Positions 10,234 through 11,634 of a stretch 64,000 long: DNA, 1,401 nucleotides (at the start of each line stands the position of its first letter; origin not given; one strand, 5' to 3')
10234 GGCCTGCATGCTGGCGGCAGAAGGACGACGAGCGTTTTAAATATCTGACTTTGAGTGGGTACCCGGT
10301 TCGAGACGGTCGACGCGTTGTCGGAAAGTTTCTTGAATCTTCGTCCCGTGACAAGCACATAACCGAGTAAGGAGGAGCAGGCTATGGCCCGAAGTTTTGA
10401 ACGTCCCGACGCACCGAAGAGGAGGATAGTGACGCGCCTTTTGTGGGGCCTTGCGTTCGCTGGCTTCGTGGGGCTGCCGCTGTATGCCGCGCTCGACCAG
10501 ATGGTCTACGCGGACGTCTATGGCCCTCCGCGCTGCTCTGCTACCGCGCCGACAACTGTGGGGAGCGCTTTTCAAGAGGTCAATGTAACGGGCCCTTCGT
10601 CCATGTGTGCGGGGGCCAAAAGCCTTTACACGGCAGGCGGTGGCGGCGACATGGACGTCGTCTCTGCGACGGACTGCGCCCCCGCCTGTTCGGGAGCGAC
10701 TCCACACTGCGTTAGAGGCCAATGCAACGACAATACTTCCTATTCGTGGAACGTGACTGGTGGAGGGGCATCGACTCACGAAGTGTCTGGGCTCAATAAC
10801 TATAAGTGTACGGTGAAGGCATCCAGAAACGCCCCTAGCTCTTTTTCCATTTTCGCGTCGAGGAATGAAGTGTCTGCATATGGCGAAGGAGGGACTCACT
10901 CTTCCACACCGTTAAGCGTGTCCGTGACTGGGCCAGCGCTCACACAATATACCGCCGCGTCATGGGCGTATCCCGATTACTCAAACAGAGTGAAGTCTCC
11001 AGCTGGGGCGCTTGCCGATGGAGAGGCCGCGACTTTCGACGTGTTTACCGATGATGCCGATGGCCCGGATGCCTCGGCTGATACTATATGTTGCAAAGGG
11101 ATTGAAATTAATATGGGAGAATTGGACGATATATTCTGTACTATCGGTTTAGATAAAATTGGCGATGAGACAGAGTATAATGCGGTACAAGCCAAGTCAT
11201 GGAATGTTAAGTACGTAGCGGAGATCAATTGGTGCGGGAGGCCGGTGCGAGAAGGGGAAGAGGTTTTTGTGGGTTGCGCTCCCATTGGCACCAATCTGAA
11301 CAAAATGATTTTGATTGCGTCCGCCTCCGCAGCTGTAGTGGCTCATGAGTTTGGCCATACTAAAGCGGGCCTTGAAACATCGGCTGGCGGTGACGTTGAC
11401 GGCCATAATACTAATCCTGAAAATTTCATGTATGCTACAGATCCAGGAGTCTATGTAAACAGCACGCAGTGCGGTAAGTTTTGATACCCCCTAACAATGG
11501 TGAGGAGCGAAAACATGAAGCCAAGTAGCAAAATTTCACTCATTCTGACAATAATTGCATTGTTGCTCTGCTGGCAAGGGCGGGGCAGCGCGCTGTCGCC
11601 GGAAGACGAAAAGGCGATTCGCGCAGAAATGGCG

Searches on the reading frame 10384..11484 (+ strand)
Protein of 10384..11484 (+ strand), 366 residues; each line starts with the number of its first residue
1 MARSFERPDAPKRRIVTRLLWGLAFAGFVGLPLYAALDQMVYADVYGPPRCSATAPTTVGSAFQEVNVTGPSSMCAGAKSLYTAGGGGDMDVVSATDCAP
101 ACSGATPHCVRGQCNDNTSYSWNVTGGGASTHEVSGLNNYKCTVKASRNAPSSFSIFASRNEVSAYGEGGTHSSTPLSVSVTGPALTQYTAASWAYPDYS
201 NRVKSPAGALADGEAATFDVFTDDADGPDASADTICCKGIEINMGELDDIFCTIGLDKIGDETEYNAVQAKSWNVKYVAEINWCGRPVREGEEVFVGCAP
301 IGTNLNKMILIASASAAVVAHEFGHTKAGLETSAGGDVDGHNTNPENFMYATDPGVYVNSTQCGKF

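Call 26: search_protein_families(library=pfam, proteins=[window:10384-11484:+], max_evalue=0.01)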
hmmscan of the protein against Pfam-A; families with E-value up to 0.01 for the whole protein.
window:10384-11484:+ (366 aa): 1 family
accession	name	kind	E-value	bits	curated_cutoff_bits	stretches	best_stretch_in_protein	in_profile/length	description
PF24469.2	F54D1_6_C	-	0.0096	16.5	27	0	130-155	38-63/75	F54D1.6, C-terminal Sushi-like domain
